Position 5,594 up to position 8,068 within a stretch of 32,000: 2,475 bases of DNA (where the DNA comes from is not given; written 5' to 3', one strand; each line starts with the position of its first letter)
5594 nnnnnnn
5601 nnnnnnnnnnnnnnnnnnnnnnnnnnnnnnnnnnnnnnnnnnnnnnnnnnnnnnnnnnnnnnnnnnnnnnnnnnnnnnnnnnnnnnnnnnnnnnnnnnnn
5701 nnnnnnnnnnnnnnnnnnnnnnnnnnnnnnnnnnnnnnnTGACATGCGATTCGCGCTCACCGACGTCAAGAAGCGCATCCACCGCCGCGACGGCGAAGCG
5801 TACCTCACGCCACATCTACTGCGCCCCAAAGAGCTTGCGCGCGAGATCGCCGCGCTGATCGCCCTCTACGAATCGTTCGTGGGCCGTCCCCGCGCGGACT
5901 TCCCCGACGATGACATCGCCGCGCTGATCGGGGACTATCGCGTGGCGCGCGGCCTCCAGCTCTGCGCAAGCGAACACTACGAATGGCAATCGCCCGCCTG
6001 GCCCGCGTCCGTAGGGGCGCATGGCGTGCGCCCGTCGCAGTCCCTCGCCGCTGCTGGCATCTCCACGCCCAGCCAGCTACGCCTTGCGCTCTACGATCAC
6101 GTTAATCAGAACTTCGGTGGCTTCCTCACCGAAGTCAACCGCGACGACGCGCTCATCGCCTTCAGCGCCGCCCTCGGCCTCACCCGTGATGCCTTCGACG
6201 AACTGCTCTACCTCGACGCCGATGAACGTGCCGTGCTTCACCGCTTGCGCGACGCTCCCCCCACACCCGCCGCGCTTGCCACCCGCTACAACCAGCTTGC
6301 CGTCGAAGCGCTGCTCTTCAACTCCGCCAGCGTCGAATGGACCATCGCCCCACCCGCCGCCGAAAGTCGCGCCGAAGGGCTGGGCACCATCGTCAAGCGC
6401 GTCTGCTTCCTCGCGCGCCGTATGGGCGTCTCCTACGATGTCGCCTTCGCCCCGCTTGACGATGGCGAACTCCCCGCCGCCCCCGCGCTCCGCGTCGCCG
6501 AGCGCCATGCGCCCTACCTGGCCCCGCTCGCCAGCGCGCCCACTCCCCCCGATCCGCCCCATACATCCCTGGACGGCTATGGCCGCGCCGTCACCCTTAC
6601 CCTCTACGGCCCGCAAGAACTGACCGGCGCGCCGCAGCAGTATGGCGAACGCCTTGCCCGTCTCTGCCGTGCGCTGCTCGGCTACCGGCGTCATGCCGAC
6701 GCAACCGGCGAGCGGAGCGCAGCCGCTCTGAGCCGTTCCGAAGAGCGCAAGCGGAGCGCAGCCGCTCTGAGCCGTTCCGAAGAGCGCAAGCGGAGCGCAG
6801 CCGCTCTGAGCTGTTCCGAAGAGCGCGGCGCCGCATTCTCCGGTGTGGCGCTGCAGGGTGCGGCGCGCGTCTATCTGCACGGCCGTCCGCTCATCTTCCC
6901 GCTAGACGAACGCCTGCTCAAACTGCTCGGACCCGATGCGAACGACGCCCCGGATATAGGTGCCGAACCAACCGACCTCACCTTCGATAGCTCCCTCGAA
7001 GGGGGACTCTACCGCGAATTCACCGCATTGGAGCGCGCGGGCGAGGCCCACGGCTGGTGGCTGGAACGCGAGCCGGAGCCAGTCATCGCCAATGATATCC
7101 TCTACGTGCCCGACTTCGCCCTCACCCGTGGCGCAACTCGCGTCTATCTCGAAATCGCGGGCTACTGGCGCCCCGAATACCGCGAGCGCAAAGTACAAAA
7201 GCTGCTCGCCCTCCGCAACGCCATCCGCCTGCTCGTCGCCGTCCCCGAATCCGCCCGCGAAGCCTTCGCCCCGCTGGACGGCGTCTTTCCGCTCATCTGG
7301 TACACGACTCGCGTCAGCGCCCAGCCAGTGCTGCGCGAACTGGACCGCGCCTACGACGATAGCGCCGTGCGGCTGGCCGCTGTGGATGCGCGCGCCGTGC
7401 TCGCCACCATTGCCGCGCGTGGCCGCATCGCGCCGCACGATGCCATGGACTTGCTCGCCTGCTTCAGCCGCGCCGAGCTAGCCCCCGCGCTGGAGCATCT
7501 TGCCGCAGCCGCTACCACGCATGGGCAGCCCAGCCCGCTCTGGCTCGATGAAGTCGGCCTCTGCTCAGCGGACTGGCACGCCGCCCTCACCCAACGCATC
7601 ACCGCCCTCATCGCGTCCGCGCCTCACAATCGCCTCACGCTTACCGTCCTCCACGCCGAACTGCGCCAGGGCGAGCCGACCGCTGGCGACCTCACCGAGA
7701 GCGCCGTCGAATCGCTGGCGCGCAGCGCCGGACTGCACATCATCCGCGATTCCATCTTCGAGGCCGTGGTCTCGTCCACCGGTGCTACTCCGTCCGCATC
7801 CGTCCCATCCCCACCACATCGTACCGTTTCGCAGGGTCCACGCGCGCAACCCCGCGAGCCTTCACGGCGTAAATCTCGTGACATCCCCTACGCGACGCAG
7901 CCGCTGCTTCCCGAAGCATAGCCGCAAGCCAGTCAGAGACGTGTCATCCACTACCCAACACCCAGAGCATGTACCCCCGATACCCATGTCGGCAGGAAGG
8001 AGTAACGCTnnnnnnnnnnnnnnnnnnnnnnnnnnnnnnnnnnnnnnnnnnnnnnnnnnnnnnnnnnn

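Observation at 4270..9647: XPB helicase and Bax1/DUF790 nuclease pair with a 1-nt stop-start gap, followed by a double zinc-finger protein: candidate three-gene DNA surveillance module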

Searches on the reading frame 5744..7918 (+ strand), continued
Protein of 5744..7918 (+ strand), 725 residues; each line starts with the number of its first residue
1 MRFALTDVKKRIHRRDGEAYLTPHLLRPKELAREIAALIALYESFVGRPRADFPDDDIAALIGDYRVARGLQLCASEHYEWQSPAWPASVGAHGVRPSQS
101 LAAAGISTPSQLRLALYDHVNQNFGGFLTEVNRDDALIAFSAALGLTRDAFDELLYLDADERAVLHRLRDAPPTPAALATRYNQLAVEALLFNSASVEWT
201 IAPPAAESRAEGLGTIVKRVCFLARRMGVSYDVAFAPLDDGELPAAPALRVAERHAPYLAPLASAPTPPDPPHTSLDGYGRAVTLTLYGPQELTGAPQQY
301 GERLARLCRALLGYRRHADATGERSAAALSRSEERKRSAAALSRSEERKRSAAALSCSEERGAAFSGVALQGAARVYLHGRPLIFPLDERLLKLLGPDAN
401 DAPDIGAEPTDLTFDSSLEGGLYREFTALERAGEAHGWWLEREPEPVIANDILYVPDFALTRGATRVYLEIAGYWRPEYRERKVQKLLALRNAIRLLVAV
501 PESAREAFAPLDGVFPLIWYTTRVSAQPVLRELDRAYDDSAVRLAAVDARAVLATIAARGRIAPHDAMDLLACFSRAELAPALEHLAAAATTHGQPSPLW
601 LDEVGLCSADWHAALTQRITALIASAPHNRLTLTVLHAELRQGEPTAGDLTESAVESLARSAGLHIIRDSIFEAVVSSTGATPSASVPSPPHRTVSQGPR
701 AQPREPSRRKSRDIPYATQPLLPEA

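Call 55: get_annotated_region(hit=H2, flank=6000)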
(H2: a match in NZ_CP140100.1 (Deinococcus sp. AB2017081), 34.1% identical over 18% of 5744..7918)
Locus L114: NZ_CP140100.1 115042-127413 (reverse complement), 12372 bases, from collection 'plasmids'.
description: Deinococcus sp. AB2017081 plasmid unnamed2, complete sequence
organism: Deinococcus sp. AB2017081 (NCBI taxid 3093660)
taxonomy: Bacteria; Deinococcota; Deinococci; Deinococcales; Deinococcaceae; Deinococcus; Deinococcus sp. AB2017081
host: -; source: pure culture,soil near an iron factory; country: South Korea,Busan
typing (MOB-suite, as given by PLSDB): non-mobilizable
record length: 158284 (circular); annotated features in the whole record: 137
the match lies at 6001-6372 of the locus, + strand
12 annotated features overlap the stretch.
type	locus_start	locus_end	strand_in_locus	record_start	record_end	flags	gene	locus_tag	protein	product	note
CDS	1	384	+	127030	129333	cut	-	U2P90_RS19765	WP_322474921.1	ATP-binding protein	-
CDS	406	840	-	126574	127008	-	-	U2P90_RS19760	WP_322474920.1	response regulator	-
CDS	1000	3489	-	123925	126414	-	-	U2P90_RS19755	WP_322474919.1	ATP-binding protein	-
CDS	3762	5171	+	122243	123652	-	-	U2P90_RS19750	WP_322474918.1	DEAD/DEAH box helicase family protein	-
CDS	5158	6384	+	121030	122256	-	-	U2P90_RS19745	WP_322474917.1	DUF790 family protein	-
CDS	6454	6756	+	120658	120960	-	yidD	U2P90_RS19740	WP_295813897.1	membrane protein insertion efficiency factor YidD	-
CDS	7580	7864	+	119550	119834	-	-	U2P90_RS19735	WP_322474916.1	hypothetical protein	-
CDS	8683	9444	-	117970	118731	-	-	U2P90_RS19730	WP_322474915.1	hypothetical protein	-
CDS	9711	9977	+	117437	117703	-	-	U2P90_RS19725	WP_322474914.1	hypothetical protein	-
CDS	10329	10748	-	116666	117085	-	-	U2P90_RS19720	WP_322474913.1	response regulator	-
CDS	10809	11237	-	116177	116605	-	-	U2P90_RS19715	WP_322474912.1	response regulator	-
CDS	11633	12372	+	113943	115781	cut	-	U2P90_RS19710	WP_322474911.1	ATP-binding protein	-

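Call 63: search_protein_families(library=phrogs, proteins=[window:5744-7918:+], max_evalue=0.001)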
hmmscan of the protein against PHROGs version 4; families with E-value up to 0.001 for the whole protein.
window:5744-7918:+ (725 aa): 0 families

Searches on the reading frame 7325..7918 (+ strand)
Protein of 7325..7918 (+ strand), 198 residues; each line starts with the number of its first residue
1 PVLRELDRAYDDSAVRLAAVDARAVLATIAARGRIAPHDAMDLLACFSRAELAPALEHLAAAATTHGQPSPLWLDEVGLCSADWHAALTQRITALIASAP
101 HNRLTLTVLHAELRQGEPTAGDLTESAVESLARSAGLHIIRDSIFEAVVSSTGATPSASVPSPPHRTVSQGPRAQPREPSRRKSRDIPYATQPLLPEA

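Call 56: predict_structure(alignment_id=A3)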
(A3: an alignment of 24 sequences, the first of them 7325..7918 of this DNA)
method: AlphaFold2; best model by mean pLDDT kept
length: 198 residues; sequences in the alignment: 24
mean_pLDDT: 87.8   pTM: 0.72
mean pLDDT of the five models: 87.8, 86.8, 86.4, 85.6, 84.0
residues with pLDDT >= 90: 136; 70-90: 20; 50-70: 42; < 50: 0
segments of 3 or more residues with pLDDT < 50: none
pLDDT, mean of each block of 10 residues (from residue 1): 85 94 98 97 95 97 98 97 98 98 97 95 96 97 91 70 54 64 63 69
secondary structure, 60 per line:
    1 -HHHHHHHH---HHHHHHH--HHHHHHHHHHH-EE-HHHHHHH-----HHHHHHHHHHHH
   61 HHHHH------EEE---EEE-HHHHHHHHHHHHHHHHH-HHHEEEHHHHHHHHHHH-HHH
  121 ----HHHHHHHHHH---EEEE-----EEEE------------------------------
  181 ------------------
elements in order: H2-9 H13-19 H22-32 H37-43 H49-65 E72-74 E78-80 H82-98 E103-105 H106-116 H125-134 E138-141 E147-150

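Call 58: fold_search(model_id=the predicted structure, library=pdb)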
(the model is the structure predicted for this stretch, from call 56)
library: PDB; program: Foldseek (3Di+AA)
matches with E <= 10: 499; with E <= 0.001: 0
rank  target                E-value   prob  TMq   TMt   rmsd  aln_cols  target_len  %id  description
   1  8ohd_A                4.0e-02  0.96  0.35  0.12   7.4       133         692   14  60S ribosomal subunit bound to the E3-UFM1 complex - state 3 (native) (released 2024-02-21)
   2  8cli_A                9.2e-02  0.72  0.25  0.11   8.4       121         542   14  TFIIIC TauB-DNA monomer (released 2023-06-21)
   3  2xig_B                1.0e-01  0.97  0.28  0.37   9.1       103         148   11  The structure of the Helicobacter pylori ferric uptake regulator Fur reveals three functional metal binding sites (released 2011-01-19)
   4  7xrb_A                1.3e-01  0.72  0.29  0.26  10.1       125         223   14  human STK19 dimer (released 2023-06-07)
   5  2vxz                  1.4e-01  0.77  0.38  0.45   6.2       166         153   16  Crystal Structure of hypothetical protein PyrSV_gp04 from Pyrobaculum spherical virus (released 2009-11-17)
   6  8ycm_B                1.7e-01  0.60  0.28  0.25  10.3       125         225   14  Monomeric Human STK19 (released 2024-03-06)
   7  6lbi_H                1.9e-01  0.82  0.24  0.51   4.0        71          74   18  Crystal Structure of FOXO1-DBD homodimer bound to a palindromic DNA sequence (released 2021-02-10)
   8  8ycm_A                1.9e-01  0.66  0.28  0.26  10.9       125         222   14  Monomeric Human STK19 (released 2024-03-06)
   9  7wze_A                2.0e-01  0.80  0.25  0.31   8.9       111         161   13  Structure of Transcriptional regulator from Bacillus subtilis (strain 168) (released 2022-04-20)
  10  6lbi_D                2.4e-01  0.69  0.24  0.48   4.5        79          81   23  Crystal Structure of FOXO1-DBD homodimer bound to a palindromic DNA sequence (released 2021-02-10)
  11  5ocn_D                2.6e-01  0.93  0.25  0.53   3.3        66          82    6  Crystal structure of the forkhead domain of human FOXN1 (released 2017-08-02)
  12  1e17_MODEL_1_A        2.6e-01  0.80  0.24  0.46   5.2        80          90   18  Solution structure of the DNA binding domain of the human Forkhead transcription factor AFX (FOXO4) (released 2000-08-18)
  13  5hvq_C                2.6e-01  0.35  0.26  0.22  10.7       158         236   11  Alternative model of the MAGE-G1 NSE-1 complex (released 2016-10-26)
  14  8b9x_A                2.9e-01  0.77  0.36  0.29   6.5       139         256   11  Chimeric protein of human UFM1 E3 ligase, UFL1, and DDRGK1 (released 2023-10-25)
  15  8qfc_B                2.9e-01  0.72  0.34  0.13   6.4       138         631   12  UFL1 E3 ligase bound 60S ribosome (released 2024-02-21)
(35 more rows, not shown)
